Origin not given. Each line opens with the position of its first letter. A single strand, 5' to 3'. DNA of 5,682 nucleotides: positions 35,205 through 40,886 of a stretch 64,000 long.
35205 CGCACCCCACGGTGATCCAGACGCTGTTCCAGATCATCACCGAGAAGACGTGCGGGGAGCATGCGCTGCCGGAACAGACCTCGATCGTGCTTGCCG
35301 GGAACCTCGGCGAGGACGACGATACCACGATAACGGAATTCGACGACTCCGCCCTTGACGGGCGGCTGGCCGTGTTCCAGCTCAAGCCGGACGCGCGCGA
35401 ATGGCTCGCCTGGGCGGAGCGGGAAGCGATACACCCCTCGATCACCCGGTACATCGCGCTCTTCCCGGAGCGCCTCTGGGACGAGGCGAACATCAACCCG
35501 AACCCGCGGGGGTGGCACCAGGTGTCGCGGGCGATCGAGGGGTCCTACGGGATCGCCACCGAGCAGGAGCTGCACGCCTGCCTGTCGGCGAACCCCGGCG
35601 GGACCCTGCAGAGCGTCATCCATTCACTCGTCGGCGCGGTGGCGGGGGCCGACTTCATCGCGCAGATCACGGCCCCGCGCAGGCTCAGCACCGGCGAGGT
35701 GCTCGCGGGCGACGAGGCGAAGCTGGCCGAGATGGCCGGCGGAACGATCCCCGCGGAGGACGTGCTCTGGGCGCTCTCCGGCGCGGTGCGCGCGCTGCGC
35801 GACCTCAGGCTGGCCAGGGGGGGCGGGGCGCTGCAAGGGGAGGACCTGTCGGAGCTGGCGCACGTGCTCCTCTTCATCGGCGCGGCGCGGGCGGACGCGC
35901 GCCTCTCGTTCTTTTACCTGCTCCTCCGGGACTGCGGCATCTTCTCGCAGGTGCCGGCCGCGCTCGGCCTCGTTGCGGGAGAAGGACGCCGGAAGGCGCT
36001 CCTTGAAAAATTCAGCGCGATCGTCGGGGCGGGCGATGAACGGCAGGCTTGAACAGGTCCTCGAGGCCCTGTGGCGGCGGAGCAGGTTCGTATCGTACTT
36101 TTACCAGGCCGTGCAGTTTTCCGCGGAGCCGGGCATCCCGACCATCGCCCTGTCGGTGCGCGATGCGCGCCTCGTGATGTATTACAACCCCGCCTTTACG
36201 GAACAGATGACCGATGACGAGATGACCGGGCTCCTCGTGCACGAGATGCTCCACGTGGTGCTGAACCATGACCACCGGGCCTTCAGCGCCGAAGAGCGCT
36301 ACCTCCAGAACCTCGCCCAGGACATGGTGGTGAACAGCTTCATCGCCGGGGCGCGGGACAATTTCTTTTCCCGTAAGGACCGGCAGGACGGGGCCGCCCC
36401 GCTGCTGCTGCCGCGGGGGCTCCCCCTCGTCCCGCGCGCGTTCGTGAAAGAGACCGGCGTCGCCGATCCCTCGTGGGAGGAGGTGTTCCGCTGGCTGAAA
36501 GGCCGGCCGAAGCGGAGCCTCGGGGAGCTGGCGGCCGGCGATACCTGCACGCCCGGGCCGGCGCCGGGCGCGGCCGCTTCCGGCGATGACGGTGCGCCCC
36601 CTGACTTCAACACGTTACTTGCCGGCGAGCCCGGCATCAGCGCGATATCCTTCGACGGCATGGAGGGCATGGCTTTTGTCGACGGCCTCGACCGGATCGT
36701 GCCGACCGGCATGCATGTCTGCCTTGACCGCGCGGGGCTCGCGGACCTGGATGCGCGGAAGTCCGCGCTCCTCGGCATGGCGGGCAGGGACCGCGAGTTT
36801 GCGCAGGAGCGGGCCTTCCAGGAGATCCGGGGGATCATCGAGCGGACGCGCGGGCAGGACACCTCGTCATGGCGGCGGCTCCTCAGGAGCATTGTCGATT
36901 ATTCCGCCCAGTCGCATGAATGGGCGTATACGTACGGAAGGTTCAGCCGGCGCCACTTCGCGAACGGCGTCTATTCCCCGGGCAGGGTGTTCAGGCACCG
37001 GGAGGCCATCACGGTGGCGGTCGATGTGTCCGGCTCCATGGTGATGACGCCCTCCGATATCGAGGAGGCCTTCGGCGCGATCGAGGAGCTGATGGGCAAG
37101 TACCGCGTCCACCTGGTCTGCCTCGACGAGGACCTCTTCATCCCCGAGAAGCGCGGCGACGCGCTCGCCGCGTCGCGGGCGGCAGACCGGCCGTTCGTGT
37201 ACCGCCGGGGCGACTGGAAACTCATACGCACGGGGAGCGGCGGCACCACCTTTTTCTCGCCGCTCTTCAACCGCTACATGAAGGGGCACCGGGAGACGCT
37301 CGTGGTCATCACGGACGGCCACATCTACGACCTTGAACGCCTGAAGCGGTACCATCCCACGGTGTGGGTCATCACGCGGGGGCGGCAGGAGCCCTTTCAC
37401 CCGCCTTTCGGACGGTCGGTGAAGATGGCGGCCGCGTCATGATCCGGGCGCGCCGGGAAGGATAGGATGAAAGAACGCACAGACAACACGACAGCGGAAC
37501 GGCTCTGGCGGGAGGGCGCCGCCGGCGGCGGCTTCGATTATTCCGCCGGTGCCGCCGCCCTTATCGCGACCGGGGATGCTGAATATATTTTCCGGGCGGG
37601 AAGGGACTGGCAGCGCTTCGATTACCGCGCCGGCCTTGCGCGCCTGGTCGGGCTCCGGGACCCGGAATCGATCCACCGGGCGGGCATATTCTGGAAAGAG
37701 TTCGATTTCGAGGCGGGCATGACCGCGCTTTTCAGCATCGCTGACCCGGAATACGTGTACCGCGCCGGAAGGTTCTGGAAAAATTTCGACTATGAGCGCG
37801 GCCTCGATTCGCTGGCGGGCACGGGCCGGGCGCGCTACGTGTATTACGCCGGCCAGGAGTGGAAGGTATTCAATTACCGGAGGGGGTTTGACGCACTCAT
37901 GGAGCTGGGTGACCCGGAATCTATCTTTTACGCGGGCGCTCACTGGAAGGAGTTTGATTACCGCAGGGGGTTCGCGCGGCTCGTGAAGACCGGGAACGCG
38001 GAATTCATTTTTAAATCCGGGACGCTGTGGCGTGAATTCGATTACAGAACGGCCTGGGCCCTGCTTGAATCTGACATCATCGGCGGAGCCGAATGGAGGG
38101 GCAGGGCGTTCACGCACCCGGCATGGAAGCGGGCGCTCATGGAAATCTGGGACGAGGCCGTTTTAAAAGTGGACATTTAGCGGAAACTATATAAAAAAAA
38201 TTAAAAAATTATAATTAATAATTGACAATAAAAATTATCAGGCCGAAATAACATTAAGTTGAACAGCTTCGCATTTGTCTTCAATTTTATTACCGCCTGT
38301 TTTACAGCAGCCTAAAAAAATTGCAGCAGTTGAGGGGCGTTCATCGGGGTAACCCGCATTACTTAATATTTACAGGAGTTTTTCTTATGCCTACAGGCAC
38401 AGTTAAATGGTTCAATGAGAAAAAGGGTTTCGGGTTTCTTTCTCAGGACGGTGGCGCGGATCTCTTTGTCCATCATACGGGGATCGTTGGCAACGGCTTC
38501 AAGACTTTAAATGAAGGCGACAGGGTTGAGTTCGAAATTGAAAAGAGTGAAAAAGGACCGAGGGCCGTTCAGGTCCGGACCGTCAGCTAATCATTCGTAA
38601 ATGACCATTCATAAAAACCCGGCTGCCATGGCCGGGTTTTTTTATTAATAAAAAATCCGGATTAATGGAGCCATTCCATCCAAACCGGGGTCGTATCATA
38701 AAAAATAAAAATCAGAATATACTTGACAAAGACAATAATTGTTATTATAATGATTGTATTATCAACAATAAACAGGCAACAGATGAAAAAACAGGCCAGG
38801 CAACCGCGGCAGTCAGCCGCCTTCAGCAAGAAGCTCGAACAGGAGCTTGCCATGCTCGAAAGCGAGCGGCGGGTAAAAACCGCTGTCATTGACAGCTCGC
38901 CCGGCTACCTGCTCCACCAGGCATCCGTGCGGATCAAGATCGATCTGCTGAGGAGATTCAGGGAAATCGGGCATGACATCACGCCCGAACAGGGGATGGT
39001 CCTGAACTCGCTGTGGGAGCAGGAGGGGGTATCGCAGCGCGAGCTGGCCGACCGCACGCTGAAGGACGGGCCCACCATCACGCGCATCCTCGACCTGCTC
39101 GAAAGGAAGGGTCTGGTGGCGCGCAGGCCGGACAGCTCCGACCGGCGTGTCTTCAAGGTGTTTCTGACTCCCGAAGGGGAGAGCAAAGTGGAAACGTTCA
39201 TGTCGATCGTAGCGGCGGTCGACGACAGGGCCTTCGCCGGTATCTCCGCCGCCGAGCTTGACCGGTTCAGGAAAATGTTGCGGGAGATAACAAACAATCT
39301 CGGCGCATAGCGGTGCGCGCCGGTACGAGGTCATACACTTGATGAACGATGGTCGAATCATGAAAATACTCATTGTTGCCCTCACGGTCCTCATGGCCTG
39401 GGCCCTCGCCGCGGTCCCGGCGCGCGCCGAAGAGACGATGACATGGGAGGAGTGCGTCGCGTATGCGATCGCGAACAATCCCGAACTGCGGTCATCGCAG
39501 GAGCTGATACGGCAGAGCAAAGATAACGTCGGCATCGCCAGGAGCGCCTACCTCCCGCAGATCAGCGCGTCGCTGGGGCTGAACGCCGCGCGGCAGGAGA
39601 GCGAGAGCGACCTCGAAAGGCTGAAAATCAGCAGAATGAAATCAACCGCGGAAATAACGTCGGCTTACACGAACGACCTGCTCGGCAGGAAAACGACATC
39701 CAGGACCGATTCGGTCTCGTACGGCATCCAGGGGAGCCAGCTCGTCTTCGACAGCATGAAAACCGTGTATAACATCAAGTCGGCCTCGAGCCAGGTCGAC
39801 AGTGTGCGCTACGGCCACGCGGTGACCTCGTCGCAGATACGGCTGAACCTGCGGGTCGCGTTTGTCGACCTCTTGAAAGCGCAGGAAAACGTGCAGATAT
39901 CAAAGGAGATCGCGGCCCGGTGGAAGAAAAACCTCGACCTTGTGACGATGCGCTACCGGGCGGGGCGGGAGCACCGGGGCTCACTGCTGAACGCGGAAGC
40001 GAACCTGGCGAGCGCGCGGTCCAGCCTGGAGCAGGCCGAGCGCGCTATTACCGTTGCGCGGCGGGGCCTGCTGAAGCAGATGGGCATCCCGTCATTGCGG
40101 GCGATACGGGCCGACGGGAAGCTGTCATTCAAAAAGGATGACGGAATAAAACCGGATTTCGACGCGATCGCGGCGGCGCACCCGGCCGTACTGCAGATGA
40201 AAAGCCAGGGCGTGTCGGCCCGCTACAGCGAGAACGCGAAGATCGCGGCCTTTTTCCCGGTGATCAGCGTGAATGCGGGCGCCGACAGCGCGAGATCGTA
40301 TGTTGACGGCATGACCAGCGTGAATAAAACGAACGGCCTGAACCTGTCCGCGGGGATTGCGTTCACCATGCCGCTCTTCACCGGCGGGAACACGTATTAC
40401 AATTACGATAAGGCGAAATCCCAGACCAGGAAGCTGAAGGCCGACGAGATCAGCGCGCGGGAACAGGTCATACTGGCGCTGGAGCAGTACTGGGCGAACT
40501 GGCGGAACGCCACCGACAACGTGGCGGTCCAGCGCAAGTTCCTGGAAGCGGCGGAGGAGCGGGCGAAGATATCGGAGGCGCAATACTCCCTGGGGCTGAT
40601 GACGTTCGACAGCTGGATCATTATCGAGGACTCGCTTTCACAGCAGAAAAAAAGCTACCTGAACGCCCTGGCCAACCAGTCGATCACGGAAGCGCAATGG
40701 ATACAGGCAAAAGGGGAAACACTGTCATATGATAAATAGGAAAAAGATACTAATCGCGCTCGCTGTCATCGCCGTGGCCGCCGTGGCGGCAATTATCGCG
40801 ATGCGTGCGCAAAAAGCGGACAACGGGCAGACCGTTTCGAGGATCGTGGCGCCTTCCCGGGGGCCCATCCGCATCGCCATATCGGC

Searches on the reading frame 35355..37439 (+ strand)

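Call 54: search_protein_families(library=pfam, proteins=[window:35355-37439:+], max_evalue=0.00001)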
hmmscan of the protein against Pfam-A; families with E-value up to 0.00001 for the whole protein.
window:35355-37439:+ (695 aa): 1 family
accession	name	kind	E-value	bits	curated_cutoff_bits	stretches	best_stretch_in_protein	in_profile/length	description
PF13203.12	DUF2201_N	-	1e-12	48.7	23.2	1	253-328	27-97/271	Putative metallopeptidase domain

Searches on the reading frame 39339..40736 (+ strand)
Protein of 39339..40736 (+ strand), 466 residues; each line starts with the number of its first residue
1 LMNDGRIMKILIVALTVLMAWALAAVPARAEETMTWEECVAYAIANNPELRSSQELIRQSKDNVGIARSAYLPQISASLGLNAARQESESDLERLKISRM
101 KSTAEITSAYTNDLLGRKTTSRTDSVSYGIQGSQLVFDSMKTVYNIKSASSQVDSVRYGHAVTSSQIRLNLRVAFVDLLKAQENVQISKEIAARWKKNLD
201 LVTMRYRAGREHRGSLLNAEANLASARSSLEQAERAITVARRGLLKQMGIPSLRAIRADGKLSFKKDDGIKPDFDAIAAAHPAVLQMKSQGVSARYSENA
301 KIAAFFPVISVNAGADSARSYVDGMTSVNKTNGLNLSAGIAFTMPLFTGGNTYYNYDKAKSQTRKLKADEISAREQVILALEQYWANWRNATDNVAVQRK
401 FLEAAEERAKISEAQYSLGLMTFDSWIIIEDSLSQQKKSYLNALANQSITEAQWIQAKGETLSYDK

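Call 54: search_protein_families(library=pfam, proteins=[window:39339-40736:+], max_evalue=0.00001)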
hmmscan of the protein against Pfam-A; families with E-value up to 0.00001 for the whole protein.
window:39339-40736:+ (466 aa): 1 family
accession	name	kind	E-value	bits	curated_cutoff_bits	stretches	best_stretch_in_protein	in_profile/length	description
PF02321.23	OEP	-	1.2e-57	195.2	22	2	278-459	8-187/187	Outer membrane efflux protein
